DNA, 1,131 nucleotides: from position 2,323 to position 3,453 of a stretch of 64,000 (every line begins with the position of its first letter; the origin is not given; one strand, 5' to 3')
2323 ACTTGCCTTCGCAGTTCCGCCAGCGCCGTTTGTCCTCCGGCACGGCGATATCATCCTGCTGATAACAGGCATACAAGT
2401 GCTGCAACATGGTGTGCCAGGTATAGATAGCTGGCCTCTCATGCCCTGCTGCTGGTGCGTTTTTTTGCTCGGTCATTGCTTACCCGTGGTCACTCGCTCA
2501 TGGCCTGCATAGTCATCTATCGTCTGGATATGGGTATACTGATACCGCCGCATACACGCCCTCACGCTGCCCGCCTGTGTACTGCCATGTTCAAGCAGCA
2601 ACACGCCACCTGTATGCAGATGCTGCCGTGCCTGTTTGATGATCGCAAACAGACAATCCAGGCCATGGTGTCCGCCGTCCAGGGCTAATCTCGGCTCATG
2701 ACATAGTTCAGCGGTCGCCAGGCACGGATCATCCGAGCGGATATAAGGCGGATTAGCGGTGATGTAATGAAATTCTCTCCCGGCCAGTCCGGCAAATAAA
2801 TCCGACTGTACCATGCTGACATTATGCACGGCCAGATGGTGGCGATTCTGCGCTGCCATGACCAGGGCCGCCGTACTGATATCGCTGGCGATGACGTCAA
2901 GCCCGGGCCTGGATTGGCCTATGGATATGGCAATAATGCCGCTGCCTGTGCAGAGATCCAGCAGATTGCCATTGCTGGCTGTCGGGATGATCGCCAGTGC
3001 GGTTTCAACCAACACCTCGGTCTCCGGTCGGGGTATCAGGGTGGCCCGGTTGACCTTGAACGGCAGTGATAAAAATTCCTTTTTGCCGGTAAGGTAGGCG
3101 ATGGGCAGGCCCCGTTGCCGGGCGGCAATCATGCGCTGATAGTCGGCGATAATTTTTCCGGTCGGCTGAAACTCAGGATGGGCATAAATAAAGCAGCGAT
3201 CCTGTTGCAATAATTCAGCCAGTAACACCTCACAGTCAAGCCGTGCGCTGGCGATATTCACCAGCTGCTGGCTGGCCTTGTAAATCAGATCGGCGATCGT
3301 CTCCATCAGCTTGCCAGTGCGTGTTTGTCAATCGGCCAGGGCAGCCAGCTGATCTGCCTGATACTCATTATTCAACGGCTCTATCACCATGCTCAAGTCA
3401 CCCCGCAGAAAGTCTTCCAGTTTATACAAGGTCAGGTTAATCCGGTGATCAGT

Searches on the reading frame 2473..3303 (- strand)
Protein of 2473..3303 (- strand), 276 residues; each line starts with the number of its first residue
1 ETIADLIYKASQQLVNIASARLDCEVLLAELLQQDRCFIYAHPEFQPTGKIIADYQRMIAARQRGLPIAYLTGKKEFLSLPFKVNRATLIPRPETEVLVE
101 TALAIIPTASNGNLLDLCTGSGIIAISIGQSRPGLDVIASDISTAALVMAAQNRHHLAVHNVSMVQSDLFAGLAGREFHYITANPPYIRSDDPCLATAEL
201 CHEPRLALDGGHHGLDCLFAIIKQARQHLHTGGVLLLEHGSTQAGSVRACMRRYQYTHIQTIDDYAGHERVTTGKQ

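Call 68: search_protein_families(library=pfam, proteins=[window:2473-3303:-], max_evalue=0.001)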
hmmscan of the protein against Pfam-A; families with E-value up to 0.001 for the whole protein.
window:2473-3303:- (276 aa): 8 families
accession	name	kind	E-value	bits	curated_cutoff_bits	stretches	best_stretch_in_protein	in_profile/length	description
PF05175.20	MTS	-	2.1e-15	57.2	23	1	104-192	25-113/170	Methyltransferase small domain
PF17827.6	PrmC_N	-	2.9e-12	47.4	23.4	1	6-73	2-71/71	PrmC N-terminal domain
PF13847.12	Methyltransf_31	-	1e-06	28.9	27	1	110-241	3-113/145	Methyltransferase domain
PF03602.21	Cons_hypoth95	-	1.6e-05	25.1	24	1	92-192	22-128/182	Conserved hypothetical protein 95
PF13489.12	Methyltransf_23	-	2.1e-05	24.7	27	1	108-239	20-118/164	Methyltransferase domain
PF13649.12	Methyltransf_25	-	6.6e-05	24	27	1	115-183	2-70/97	Methyltransferase domain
PF08242.18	Methyltransf_12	-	0.00023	22.2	30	0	115-183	1-71/98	Methyltransferase domain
PF02390.23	Methyltransf_4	-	0.00088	19.2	24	0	114-169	5-60/173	Putative methyltransferase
